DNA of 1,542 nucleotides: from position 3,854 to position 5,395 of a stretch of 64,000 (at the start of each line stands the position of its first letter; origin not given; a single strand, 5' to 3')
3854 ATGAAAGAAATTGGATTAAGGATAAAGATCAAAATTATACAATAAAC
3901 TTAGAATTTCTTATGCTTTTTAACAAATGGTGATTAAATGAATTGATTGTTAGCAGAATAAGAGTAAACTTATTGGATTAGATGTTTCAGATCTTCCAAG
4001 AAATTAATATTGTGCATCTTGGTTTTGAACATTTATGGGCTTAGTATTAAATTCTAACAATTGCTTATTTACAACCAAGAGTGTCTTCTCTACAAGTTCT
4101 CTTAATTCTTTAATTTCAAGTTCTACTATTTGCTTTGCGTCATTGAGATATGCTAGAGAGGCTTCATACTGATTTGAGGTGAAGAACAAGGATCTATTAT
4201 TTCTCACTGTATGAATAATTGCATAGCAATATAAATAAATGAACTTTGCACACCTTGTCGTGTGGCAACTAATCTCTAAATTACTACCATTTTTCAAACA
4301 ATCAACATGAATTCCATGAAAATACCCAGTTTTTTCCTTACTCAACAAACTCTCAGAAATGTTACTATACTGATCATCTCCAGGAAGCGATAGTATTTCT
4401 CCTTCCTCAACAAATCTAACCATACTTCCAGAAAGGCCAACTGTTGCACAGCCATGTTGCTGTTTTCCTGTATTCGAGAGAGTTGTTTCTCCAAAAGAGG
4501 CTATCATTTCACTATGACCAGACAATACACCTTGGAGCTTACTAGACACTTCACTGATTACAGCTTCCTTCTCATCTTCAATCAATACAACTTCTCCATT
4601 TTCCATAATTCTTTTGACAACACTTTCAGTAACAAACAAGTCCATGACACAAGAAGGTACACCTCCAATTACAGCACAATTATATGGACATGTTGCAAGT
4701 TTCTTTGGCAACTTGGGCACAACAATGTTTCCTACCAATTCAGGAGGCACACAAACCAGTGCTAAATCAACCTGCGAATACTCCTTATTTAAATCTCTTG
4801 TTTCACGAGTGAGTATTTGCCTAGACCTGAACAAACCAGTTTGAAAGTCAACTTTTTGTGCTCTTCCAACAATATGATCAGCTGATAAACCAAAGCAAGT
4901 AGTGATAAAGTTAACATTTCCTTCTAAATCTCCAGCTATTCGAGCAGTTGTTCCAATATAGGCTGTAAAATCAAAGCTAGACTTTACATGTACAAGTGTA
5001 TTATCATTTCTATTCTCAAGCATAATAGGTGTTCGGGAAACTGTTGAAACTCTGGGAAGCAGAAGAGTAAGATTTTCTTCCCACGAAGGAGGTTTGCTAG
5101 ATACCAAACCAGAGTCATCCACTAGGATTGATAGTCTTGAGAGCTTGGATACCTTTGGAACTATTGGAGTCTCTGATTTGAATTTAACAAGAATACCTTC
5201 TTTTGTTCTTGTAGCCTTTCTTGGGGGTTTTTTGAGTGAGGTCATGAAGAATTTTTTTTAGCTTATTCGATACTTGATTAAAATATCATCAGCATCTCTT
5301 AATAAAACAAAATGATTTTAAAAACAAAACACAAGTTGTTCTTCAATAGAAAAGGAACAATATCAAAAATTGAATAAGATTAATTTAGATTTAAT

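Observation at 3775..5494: A ~157-bp diverged direct repeat brackets an intronless orphan gene, and each copy carries the termini of both flanking convergent genes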

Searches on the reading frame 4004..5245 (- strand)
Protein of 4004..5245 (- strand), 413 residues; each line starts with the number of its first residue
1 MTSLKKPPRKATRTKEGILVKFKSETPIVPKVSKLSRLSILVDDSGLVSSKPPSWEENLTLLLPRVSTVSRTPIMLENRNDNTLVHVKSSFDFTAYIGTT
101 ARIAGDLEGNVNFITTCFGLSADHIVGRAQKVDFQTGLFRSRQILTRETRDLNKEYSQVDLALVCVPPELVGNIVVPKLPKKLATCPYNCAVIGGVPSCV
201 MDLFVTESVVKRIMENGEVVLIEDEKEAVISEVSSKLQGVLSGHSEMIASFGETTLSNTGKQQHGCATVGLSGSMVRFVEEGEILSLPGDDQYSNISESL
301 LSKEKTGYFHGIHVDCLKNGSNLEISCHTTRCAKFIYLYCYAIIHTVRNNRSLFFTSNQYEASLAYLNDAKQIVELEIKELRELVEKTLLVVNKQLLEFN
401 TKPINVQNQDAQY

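Call 7: search_protein_families(library=pfam, proteins=[window:4004-5245:-], max_evalue=0.01)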
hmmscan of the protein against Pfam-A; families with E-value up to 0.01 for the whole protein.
window:4004-5245:- (413 aa): 0 families

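Call 9: find_homologous_proteins(query=window:4007-5245:-, max_evalue=0.001)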
Query window:4007-5245:- (413 aa): 1 proteins with E <= 0.001 among 6349 candidates.
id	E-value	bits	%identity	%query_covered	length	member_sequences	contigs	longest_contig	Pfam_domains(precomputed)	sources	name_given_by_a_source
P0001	1.1e-160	553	100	62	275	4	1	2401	-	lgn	-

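Call 10: search_protein_families(library=ncbifam, proteins=[window:4004-5245:-], max_evalue=1)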
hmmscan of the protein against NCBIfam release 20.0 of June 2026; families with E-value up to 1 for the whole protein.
window:4004-5245:- (413 aa): 0 families

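Call 11: search_solved_structures(query=window:4007-5245:-, max_evalue=10)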
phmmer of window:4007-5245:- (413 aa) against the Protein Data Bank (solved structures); distinct sequences matched with E-value up to 10: 1.
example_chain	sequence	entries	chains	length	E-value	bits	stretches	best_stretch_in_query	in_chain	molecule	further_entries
8adn_F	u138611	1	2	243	0.26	13.3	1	328-407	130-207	Proteasome subunit alpha type-7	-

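Call 12: find_encoding_contigs(protein=P0001, flank=10000)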
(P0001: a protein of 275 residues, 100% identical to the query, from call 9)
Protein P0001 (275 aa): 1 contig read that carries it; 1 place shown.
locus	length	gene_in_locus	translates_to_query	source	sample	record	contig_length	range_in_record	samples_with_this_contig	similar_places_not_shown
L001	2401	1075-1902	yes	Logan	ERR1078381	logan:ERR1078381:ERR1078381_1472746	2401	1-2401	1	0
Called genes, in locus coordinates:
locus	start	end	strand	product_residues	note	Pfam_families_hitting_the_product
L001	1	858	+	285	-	?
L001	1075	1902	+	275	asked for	-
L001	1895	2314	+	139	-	-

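Call 22: search_protein_representatives(protein=window:4007-5245:-)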
Query: 413 residues. Proteins with E-value up to 0.001 (for the whole library): 8; up to 1e-10: 6; up to 1e-30: 1. The best 8 are listed.
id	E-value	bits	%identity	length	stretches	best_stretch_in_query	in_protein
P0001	3.5e-161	552.8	99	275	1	1-257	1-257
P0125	6.4e-30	120.7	34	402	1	38-376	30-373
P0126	5.3e-17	78.2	29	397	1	47-392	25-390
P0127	2.0e-15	73.0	30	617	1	53-398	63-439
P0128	2.9e-14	69.2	36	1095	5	263-323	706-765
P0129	4.6e-11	58.6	31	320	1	161-392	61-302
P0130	2.6e-10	56.2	31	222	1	165-344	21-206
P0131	1.1e-09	54.1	37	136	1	5-117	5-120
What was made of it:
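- On Processed retrogene: No close parent exists in the protein databases (calls 9, 22).
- No donor locus for X is needed (call 22).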

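Call 23: list_cluster_members(proteins=[P0125, P0126, P0127, P0128, P0129, P0130, P0131])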
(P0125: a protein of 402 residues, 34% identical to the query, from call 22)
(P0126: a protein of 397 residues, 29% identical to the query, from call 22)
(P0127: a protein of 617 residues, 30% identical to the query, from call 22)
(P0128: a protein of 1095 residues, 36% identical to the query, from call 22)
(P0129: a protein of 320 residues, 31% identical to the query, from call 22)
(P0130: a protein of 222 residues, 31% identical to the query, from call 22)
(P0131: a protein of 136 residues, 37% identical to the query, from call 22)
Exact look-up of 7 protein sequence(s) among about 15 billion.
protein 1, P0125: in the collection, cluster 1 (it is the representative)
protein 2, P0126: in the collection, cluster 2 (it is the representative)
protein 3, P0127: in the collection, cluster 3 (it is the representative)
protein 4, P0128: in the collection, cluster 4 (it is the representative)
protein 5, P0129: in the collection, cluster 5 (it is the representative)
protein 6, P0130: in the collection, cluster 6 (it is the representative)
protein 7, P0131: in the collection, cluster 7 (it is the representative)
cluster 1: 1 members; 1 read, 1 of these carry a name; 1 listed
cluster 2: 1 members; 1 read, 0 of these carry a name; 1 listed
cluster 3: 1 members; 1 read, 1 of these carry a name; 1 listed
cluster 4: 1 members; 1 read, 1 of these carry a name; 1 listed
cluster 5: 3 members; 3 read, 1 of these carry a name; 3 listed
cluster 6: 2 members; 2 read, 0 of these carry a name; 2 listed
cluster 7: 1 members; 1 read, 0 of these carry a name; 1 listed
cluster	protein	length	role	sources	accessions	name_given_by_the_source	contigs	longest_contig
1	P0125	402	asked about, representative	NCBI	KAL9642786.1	hypothetical protein ABK040_009861 [Willaertia magna]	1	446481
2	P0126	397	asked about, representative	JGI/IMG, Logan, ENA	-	-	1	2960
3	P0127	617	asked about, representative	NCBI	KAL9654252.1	hypothetical protein ABK040_010284 [Willaertia magna]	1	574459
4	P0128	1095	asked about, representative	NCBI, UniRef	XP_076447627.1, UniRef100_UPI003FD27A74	protein dachsous-like [Babylonia areolata] | protein dachsous-like n=1 Tax=Babylonia areolata TaxID=304850 RepID=UPI003FD27A74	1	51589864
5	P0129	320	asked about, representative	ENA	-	-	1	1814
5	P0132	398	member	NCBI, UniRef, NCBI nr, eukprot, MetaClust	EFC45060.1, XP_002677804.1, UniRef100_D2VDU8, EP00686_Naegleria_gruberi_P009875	predicted protein [Naegleria gruberi] | Predicted protein n=1 Tax=Naegleria gruberi TaxID=5762 RepID=D2VDU8_NAEGR | uncharacterized protein NAEGRDRAFT_48741 [Naegleria gruberi]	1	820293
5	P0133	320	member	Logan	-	-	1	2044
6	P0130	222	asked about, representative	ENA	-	-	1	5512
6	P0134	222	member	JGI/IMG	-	-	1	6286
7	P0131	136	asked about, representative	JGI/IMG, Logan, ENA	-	-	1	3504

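Call 27: find_encoding_contigs(protein=P0125, flank=6000, max_places=3)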
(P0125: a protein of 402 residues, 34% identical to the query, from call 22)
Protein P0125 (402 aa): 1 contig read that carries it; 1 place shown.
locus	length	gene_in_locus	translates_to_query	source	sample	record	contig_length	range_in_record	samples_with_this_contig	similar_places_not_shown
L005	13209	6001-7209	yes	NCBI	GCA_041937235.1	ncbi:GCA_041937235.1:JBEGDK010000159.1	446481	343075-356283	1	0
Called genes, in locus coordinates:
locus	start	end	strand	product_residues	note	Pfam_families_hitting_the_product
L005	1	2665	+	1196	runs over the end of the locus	PF16209:PhoLip_ATPase_N, PF00702:Hydrolase (faint), PF13246:Cation_ATPase, PF16212:PhoLip_ATPase_C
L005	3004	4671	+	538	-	PF25390:WD40_RLD, PF13540:RCC1_2, PF00415:RCC1, PF13540:RCC1_2, PF25390:WD40_RLD, PF13540:RCC1_2, PF00415:RCC1, PF13540:RCC1_2, +4 more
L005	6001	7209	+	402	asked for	-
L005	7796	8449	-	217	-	-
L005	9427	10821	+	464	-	-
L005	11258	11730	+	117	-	PF01111:CKS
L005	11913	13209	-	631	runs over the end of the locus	PF24796:WDR55 (faint), PF24807:WD40_CDC20-Fz (faint), PF23098:Beta-prop_NOL10_N, PF25174:Beta-prop_THOC3, PF24814:WD40_Prp19, PF25173:Beta-prop_WDR3_1st, PF23381:Beta-prop_IFT122_1st, PF23097:NOL10_2nd, +2 more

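Call 31: find_encoding_contigs(protein=P0131, flank=6000, max_places=4)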
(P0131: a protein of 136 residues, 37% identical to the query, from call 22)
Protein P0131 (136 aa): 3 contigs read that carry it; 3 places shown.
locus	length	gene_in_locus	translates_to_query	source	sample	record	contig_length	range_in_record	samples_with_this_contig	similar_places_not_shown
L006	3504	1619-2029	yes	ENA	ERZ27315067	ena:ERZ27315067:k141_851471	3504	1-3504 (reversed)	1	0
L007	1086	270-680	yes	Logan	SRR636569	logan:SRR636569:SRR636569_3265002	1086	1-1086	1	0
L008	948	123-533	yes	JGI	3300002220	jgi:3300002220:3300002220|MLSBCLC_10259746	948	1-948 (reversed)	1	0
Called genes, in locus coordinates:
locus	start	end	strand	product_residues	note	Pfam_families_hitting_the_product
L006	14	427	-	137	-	PF02078:Synapsin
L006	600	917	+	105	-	-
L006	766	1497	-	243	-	-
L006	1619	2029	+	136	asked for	-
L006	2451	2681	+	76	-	-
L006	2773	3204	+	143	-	-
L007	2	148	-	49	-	?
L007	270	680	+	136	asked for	-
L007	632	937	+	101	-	-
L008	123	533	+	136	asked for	-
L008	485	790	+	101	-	-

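Call 38: predict_structure(alignment_id=A2)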
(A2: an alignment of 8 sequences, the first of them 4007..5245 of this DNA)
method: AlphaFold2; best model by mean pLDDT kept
length: 413 residues; sequences in the alignment: 8
mean_pLDDT: 44.6   pTM: 0.51
mean pLDDT of the five models: 44.6, 42.0, 41.0, 39.6, 35.1
residues with pLDDT >= 90: 13; 70-90: 66; 50-70: 73; < 50: 261
segments of 3 or more residues with pLDDT < 50: 1-97, 180-328, 403-413
pLDDT, mean of each block of 10 residues (from residue 1): 32 24 26 22 26 27 29 34 33 40 57 76 63 59 59 58 74 61 31 25 23 35 28 24 25 26 26 30 29 29 22 24 37 77 88 82 82 67 90 89 43 28
secondary structure, 60 per line:
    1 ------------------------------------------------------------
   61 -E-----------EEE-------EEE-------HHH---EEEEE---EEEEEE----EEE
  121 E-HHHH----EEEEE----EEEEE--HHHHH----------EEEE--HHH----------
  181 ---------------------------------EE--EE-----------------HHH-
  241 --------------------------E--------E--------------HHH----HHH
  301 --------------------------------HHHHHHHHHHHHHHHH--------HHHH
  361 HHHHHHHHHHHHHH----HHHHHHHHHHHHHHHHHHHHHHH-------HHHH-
elements in order: E74-76 E84-86 E100-104 E108-113 E118-121 H123-126 E131-135 E140-144 H147-151 E162-165 H333-348 H357-374 H379-401 H409-412
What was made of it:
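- On Chymotrypsin-fold (PA clan) serine protease, for gene X: The model has mean pLDDT 44.6, and only residues 100-175 reach 57-76 (call 38).
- Tried and rejected: Structure of X. The model was poor overall (call 38).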

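Call 39: search_solved_structures(query=A2, max_evalue=10, show_alignments=2)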
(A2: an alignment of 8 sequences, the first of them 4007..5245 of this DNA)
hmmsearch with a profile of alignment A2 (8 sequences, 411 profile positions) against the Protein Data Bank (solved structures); distinct sequences matched with E-value up to 10: 0.
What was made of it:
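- On Chymotrypsin-fold (PA clan) serine protease, for gene X: The sequence and profile searches of PDB chain sequences gave no protease match (calls 11, 39).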

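Call 40: search_protein_families(library=pfam, alignment_id=A2, max_evalue=1)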
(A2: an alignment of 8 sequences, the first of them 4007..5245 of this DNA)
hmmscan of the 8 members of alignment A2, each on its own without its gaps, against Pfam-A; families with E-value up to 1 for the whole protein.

A. member 1, window:4007-5245:- (413 aa): 0 families

B. families by the number of members that match (of 8 scanned): 3 families
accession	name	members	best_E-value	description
PF05131.20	Pep3_Vps18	2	0.028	Pep3/Vps18/deep orange beta-propeller domain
PF05772.17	NinB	1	0.094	NinB protein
PF13365.12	Trypsin_2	1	0.25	Trypsin-like peptidase domain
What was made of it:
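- On Chymotrypsin-fold (PA clan) serine protease, for gene X: Pfam gives no hit for X, and one relative hits Trypsin_2 at only E 0.25 (calls 7, 40).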

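Call 43: fold_search(model_id=the predicted structure, library=pdb)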
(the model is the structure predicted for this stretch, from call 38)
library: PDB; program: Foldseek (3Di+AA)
matches with E <= 10: 921; with E <= 0.001: 0
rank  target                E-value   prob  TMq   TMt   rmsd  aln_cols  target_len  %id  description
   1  1mbm_C                1.2e-03  1.00  0.15  0.30   3.9        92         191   21  NSP4 proteinase from Equine Arteritis Virus (released 2002-10-23)
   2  2w5e_A                1.4e-03  1.00  0.17  0.40   3.0        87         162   18  Structural and biochemical analysis of human pathogenic astrovirus serine protease at 2.0 Angstrom resolution (released 2009-03-10)
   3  3k6z_B                1.8e-03  1.00  0.18  0.36   3.1        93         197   20  Crystal structure of Rv3671c protease, inactive form (released 2010-10-13)
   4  1mbm_A                1.8e-03  1.00  0.16  0.30   3.5        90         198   20  NSP4 proteinase from Equine Arteritis Virus (released 2002-10-23)
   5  5jb8_S                1.8e-03  1.00  0.16  0.27   4.1       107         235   13  Crystal structure of factor IXa variant K98T in complex with EGR-chloromethylketone (released 2016-06-01)
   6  3k6z_A                1.9e-03  1.00  0.18  0.35   3.5        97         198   18  Crystal structure of Rv3671c protease, inactive form (released 2010-10-13)
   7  1mbm_D                1.9e-03  1.00  0.16  0.31   3.5        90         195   20  NSP4 proteinase from Equine Arteritis Virus (released 2002-10-23)
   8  1mbm_B                1.9e-03  1.00  0.15  0.30   4.0        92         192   20  NSP4 proteinase from Equine Arteritis Virus (released 2002-10-23)
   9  3kcg_H                2.0e-03  1.00  0.16  0.26   5.0       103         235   14  Crystal structure of the antithrombin-factor IXa-pentasaccharide complex (released 2010-02-02)
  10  4z0k_A                2.5e-03  0.99  0.15  0.25   5.8       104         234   13  Rapid development of two Factor IXa inhibitors from Hit to Lead (released 2015-05-20)
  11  2wpm_S                2.8e-03  1.00  0.16  0.26   4.7       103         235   13  factor IXa superactive mutant, EGR-CMK inhibited (released 2009-12-22)
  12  2wph_S                2.8e-03  0.99  0.16  0.26   4.7       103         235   13  factor IXa superactive triple mutant (released 2009-12-22)
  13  1bui_A                3.0e-03  0.98  0.15  0.23   5.4       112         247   14  Structure of the ternary microplasmin-staphylokinase-microplasmin complex: a proteinase-cofactor-substrate complex in  (released 1999-09-02)
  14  6rfk_S                3.2e-03  0.99  0.15  0.25   5.7       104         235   13  Crystal structure of EGRCK-inhibited Gla-domainless fIXa (K148Q, R150Q variant) (released 2019-06-12)
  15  2wpi_S                3.6e-03  0.99  0.16  0.27   4.1       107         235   13  factor IXa superactive double mutant (released 2009-12-22)
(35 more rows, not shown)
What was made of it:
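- On Chymotrypsin-fold (PA clan) serine protease, for gene X: All top 50 Foldseek PDB hits are PA-clan proteases, but at E about 1e-3 over 90-115 columns (call 43).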

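Call 48: find_encoding_contigs(protein=P0132, flank=6000, max_places=3)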
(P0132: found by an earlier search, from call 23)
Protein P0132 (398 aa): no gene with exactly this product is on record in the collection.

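Call 49: find_encoding_contigs(protein=P0133, flank=6000, max_places=3)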
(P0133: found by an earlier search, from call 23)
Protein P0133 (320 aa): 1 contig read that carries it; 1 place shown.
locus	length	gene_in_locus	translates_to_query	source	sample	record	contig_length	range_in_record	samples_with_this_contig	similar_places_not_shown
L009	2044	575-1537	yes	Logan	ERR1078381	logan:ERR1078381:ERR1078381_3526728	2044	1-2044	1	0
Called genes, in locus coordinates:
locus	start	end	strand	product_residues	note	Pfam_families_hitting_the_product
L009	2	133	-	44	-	?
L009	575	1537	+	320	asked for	-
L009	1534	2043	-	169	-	?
